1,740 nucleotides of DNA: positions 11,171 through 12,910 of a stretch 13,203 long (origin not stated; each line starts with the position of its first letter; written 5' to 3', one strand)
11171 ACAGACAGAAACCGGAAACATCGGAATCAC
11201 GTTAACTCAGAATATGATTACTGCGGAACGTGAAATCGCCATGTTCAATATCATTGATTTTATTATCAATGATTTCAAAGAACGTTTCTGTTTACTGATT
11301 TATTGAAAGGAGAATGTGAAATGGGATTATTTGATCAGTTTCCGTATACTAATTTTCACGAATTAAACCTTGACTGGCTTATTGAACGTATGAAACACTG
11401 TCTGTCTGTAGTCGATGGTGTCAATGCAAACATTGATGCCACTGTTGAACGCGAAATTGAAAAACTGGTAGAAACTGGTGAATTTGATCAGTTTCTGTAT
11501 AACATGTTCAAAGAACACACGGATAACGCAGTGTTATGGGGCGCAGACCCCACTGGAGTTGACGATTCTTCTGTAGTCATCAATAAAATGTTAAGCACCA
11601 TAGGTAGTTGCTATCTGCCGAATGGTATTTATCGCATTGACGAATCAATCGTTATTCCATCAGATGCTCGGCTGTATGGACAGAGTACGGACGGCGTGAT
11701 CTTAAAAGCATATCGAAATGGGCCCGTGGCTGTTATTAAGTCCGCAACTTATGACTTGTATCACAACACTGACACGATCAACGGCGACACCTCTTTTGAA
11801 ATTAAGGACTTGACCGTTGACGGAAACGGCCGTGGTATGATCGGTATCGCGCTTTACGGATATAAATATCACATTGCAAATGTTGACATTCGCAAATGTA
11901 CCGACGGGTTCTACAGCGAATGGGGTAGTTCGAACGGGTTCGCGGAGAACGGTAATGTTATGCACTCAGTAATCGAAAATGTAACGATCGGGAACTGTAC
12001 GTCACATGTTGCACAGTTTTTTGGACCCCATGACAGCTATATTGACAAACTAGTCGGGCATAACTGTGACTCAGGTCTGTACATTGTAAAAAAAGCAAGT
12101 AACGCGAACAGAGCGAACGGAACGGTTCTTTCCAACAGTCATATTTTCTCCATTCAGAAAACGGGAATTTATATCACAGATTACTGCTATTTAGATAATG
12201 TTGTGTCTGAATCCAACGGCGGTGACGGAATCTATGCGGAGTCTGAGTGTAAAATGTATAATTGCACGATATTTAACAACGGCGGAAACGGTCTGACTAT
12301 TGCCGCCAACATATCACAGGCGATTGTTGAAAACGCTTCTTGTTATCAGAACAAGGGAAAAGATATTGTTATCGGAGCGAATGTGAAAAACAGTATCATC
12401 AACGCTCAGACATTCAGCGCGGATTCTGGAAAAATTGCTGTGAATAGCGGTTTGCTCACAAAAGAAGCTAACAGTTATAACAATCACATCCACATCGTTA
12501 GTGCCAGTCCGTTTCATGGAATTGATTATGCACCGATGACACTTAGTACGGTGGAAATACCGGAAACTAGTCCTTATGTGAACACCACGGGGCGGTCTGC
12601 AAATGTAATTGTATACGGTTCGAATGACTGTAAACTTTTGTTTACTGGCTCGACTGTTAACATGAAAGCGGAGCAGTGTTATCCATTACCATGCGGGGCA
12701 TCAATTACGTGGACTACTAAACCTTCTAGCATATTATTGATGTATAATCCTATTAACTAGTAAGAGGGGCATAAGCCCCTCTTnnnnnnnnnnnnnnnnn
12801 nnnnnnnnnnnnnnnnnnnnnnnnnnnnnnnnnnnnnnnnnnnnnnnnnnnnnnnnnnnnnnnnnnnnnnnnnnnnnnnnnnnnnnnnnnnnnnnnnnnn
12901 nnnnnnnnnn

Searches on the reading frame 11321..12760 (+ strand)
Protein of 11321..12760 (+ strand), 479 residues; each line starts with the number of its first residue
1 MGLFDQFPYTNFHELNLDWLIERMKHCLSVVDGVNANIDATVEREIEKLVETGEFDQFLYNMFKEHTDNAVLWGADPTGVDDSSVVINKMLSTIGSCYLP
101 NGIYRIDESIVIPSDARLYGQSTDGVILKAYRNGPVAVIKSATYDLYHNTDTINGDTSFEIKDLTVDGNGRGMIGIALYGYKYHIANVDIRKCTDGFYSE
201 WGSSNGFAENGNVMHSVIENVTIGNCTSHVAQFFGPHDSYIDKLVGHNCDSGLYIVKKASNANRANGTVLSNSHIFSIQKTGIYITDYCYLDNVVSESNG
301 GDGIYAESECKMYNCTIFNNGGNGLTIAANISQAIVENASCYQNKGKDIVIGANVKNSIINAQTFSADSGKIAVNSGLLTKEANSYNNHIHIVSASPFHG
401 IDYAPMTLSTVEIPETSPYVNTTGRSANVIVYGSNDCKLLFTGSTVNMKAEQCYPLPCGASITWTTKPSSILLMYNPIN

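Call 11: search_protein_families(library=pfam, proteins=[window:11321-12760:+], max_evalue=0.1)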
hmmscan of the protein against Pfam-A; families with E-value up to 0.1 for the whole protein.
window:11321-12760:+ (479 aa): 2 families
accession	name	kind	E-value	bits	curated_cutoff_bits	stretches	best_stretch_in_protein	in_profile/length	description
PF12708.12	Pect-lyase_RHGA_epim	-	1.1e-08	35.6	27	1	73-259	7-196/213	Rhamnogalacturonase A/epimerase, pectate lyase-like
PF13229.12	Beta_helix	-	6e-08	32.9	25.9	1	264-391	7-135/158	Right handed beta helix region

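Call 12: search_protein_families(library=phrogs, proteins=[window:11321-12760:+], max_evalue=0.1)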
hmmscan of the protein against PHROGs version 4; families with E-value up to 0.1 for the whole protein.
window:11321-12760:+ (479 aa): 0 families
